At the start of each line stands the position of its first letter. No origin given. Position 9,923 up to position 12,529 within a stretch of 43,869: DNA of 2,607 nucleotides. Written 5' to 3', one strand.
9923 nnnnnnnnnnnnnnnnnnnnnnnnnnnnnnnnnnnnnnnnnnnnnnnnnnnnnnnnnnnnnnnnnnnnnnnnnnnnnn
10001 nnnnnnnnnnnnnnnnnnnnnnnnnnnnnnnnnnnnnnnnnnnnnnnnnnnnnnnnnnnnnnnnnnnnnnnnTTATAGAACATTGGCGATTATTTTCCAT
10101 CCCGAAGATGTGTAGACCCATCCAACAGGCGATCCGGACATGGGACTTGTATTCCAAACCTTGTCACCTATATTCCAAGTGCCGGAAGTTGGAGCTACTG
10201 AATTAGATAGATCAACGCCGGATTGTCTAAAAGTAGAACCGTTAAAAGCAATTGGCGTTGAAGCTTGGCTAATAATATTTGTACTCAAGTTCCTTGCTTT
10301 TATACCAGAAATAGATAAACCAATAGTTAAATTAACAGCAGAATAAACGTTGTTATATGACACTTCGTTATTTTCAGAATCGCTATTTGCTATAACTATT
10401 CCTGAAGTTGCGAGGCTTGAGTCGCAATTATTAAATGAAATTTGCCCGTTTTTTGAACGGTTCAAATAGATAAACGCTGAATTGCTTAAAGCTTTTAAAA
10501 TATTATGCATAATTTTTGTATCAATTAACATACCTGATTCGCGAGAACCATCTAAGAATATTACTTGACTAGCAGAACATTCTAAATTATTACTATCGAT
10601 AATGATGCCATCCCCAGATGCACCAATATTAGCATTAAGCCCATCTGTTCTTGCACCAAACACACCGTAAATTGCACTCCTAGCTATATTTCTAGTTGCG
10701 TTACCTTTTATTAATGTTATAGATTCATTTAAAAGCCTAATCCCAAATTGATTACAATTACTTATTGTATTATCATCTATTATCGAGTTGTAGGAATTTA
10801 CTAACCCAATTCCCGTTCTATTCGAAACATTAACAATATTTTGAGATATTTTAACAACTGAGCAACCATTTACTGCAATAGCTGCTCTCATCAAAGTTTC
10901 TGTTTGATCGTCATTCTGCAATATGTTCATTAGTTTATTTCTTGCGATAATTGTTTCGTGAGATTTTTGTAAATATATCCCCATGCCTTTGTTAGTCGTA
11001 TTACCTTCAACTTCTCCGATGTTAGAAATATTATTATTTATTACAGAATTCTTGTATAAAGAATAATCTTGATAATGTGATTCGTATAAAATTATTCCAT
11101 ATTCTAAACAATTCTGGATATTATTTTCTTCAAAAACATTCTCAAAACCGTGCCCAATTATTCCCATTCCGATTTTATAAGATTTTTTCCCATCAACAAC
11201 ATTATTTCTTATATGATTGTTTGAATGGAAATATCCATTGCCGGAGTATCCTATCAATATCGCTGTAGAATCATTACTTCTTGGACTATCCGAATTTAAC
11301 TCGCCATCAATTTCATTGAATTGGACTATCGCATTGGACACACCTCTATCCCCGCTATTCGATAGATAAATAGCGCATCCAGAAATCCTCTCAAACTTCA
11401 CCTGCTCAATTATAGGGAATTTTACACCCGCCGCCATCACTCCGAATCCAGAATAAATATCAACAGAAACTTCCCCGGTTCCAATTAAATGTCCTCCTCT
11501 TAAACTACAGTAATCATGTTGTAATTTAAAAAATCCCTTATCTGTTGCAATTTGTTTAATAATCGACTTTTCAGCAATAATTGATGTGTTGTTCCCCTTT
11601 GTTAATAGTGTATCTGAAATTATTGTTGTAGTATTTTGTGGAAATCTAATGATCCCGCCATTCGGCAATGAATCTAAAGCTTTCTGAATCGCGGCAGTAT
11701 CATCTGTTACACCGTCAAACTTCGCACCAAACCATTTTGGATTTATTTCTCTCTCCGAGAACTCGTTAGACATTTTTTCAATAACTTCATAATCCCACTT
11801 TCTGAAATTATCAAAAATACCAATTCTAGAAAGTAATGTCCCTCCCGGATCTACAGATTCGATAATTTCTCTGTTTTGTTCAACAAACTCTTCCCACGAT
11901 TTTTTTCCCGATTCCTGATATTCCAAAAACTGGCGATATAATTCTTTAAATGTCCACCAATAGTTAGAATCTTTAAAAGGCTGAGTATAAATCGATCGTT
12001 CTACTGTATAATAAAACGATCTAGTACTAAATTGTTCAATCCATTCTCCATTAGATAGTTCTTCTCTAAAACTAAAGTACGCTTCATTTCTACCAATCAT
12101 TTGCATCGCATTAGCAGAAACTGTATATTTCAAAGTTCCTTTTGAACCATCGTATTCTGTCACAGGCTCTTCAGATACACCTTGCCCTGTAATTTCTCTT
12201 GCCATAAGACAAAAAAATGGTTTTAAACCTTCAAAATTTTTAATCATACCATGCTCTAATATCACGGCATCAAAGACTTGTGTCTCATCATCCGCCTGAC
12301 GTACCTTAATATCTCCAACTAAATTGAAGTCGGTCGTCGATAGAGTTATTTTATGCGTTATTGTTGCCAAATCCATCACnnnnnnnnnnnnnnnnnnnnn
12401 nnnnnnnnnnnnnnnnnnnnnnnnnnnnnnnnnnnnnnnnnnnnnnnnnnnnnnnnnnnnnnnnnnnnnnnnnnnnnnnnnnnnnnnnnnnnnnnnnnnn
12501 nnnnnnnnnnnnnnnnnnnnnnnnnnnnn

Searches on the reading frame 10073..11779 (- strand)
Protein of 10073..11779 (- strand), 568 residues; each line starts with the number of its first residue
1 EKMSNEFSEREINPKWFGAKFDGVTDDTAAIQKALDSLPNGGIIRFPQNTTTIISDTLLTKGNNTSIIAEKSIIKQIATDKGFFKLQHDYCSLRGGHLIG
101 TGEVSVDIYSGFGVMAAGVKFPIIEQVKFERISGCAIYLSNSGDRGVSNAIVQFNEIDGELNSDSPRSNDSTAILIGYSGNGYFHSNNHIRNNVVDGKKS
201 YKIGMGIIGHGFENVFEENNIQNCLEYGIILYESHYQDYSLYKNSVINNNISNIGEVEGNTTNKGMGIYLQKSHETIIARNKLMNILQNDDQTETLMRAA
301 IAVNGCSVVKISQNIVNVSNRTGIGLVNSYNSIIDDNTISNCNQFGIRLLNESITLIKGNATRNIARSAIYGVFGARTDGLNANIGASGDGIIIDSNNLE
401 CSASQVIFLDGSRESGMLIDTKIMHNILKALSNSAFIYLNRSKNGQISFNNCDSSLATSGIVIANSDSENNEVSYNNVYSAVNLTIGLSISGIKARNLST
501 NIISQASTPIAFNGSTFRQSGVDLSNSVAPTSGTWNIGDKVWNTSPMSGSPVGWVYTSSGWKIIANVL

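Call 85: find_homologous_proteins(query=window:10073-11779:-, max_evalue=1e-10)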
Query window:10073-11779:- (568 aa): 22 proteins with E <= 1e-10 among 8000 candidates.
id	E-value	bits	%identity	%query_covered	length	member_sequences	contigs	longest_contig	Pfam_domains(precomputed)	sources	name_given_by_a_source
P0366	0.0e+0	1234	100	100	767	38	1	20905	PF13229.13,PF10651.16,PF05048.20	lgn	-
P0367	3.4e-249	846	67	100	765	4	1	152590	PF13229.13,PF10651.16,PF05048.20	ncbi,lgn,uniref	ncbi:BppU family phage baseplate upper protein [Enterococcus innesii]|uniref:BppU family phage basep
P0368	7.9e-78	281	37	98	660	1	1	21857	PF13229.13,PF12708.13,PF05048.20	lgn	-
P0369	1.2e-63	234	42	62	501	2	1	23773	PF13229.13,PF05048.20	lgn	-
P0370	1.7e-59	220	43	52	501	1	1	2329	PF13229.13,PF05048.20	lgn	-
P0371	8.0e-56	208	36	71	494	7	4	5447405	PF13229.13,PF05048.20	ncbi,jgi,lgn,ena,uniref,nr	ncbi:right-handed parallel beta-helix repeat-containing protein [Chryseobacterium arthrosphaerae]|un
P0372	7.1e-55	205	32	97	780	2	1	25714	PF13229.13,PF05048.20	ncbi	-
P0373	9.8e-55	204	38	61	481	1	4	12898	PF13229.13,PF05048.20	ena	-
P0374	2.6e-54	203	37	61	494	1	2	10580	PF13229.13,PF05048.20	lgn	-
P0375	2.7e-53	200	42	52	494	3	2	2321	PF13229.13,PF05048.20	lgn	-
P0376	2.7e-53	200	35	71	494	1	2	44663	PF13229.13,PF05048.20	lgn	-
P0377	1.9e-51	194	35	70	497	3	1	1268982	PF13229.13,PF12708.13,PF05048.20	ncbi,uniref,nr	ncbi:hypothetical protein FPZ42_01930 [Mucilaginibacter achroorhodeus]|uniref:Uncharacterized protei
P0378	3.0e-51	193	36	62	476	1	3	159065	PF13229.13,PF05048.20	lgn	-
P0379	5.1e-50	189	35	62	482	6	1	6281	PF13229.13,PF05048.20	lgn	-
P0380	5.1e-50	189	35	62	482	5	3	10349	PF13229.13,PF05048.20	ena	-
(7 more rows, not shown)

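Call 86: find_encoding_contigs(protein=P0367, flank=7000, max_places=2)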
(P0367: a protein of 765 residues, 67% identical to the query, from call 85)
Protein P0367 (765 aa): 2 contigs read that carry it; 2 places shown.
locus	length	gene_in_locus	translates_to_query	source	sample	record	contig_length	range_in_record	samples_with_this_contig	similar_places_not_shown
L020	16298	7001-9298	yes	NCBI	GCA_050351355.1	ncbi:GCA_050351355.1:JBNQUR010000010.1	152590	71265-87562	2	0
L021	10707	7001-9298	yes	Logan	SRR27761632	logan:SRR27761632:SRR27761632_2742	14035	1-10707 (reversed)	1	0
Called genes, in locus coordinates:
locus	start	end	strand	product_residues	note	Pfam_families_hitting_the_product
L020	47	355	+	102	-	-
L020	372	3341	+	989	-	PF10145:PhageMin_Tail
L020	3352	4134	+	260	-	-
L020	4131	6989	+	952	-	PF06605:Prophage_tail, PF13702:Lysozyme_like, PF01551:Peptidase_M23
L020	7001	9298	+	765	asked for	PF10651:BppU_N, PF05048:NosD (faint), PF13229:Beta_helix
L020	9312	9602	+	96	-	-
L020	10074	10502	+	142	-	-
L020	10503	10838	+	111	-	PF09682:Phage_holin_6_1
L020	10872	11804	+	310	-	PF01510:Amidase_2, PF01471:PG_binding_1 (faint), PF09374:PG_binding_3 (faint)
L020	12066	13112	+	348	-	PF01757:Acyl_transf_3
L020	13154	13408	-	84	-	-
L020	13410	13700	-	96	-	PF19385:DUF5960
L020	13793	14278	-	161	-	-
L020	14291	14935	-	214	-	PF27000:PH_gly_zipper, PF09851:SHOCT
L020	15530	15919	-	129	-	PF06486:DUF1093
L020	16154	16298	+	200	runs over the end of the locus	PF01476:LysM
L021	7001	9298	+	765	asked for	PF10651:BppU_N, PF05048:NosD (faint), PF13229:Beta_helix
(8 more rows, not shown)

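Call 87: find_encoding_contigs(protein=P0368, flank=7000, max_places=1)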
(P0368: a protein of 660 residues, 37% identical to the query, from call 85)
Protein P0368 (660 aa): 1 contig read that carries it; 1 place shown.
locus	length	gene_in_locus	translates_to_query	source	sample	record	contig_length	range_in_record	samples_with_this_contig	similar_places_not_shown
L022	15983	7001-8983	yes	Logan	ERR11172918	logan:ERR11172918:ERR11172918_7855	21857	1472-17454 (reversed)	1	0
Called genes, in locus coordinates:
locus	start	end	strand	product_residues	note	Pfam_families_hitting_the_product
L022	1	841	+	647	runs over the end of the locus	PF03175:DNA_pol_B_2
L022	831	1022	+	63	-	-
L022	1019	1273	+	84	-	PF01381:HTH_3 (faint)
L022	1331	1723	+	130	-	-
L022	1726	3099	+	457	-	PF25622:Phi29_MCP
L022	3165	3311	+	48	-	-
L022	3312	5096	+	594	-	PF16838:Caud_tail_N, PF20934:phi29_gp9_C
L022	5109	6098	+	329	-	PF05352:Phage_connector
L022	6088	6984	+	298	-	-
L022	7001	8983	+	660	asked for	PF12708:Pect-lyase_RHGA_epim, PF05048:NosD (weak), PF13229:Beta_helix (weak), PF05048:NosD, PF13229:Beta_helix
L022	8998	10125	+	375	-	PF18013:Phage_lysozyme2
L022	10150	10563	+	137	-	-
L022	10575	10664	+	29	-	-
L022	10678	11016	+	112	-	PF04531:Phage_holin_1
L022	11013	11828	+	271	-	PF05382:Amidase_5, PF00877:NLPC_P60 (weak), PF01471:PG_binding_1 (faint)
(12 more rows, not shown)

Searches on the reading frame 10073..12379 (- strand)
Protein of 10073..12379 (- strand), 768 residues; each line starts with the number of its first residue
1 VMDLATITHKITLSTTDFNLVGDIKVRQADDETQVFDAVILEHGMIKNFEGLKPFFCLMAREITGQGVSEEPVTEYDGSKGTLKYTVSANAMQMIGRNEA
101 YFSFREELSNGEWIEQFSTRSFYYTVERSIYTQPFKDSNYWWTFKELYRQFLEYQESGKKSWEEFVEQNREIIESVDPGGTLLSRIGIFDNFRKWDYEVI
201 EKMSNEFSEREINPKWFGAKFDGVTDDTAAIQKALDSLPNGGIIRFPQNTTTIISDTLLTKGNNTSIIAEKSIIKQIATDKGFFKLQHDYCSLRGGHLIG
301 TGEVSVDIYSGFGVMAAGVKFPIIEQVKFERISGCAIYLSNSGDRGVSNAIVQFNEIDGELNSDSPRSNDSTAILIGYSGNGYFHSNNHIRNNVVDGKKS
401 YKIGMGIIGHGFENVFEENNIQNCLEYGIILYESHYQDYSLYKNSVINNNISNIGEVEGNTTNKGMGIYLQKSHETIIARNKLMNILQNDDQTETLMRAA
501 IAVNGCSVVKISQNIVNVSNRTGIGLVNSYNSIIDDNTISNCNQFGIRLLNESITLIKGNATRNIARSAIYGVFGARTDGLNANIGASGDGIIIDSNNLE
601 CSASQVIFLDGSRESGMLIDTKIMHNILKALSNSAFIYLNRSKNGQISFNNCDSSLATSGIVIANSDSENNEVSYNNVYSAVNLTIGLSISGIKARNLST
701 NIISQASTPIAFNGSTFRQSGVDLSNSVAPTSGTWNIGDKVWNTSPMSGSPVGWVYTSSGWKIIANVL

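Call 3: search_protein_families(library=pfam, proteins=[window:10073-12379:-], max_evalue=0.1)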
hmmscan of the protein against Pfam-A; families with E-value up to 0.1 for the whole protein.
window:10073-12379:- (768 aa): 5 families
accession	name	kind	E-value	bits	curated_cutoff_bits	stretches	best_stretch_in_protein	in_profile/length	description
PF10651.15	BppU_N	-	1.1e-28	100.1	23.1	1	9-151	3-140/142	BppU N-terminal domain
PF13229.12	Beta_helix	-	4.2e-11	43.2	25.9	2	467-612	2-123/158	Right handed beta helix region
PF05048.19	NosD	-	6.2e-06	26.2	23.6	2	497-597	37-136/212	Periplasmic copper-binding protein (NosD)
PF12708.12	Pect-lyase_RHGA_epim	-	0.00069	19.9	27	1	214-405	4-169/213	Rhamnogalacturonase A/epimerase, pectate lyase-like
PF12218.14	End_N_terminal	-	0.0047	17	26.3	1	219-245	1-27/67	N terminal extension of bacteriophage endosialidase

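Call 4: search_protein_families(library=phrogs, proteins=[window:10073-12379:-], max_evalue=0.01)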
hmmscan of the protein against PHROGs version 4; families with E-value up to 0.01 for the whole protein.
window:10073-12379:- (768 aa): 14 families
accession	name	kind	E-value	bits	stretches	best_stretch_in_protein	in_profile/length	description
phrog_8913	-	head and packaging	4.6e-103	347.1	1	5-205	2-191/721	minor head protein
phrog_31122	-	tail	3.2e-87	294.4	2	8-185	3-180/832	baseplate protein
phrog_15175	-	head and packaging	9e-83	279.8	2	8-186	3-181/647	virion structural protein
phrog_20329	-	head and packaging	1.4e-77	262.5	1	8-185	3-180/672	virion structural protein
phrog_6042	-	head and packaging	9.6e-74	250.3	1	9-185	4-173/679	minor head protein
phrog_7158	-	unknown function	8.2e-15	55.5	1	24-173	15-158/554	-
phrog_2234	-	tail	1.3e-13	51.5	2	201-302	174-289/757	tail spike protein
phrog_7458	-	tail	5.4e-11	42.5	2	202-287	113-208/732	tail spike protein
phrog_15455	-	tail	4.5e-07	29.7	1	206-268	142-203/652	tail fiber protein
phrog_17312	-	tail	5.6e-05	22.6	1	212-300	295-375/792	tail protein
phrog_13893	-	tail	0.00013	21.5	1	210-285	196-272/648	tail protein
phrog_30801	-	unknown function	0.00031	21.8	1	9-101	4-94/102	-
phrog_20658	-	head and packaging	0.0012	19.6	1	725-760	40-75/211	head decoration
phrog_21471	-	unknown function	0.0021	17.9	0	212-760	84-613/626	-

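Call 6: search_protein_families(library=ncbifam, proteins=[window:10073-12379:-], max_evalue=0.1)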
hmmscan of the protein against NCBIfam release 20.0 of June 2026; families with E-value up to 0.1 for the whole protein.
window:10073-12379:- (768 aa): 1 family
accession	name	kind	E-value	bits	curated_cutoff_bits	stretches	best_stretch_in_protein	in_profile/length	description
TIGR03804.1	para_beta_helix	repeat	0.00031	20.4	19.45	2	523-560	1-37/44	parallel beta-helix repeat protein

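Call 66: search_solved_structures(query=window:10073-12379:-, max_evalue=0.01)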
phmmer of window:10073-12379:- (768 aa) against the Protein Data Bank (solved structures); distinct sequences matched with E-value up to 0.01: 3.
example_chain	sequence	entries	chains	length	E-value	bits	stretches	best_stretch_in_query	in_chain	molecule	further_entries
4v96_AA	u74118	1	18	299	2.4e-75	257.6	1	8-186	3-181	ORF48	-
3uh8_A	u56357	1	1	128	3.7e-44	154.5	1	8-133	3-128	ORF48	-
5m5z_A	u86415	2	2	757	0.00053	21.7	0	213-267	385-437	Beta-1,3-glucanase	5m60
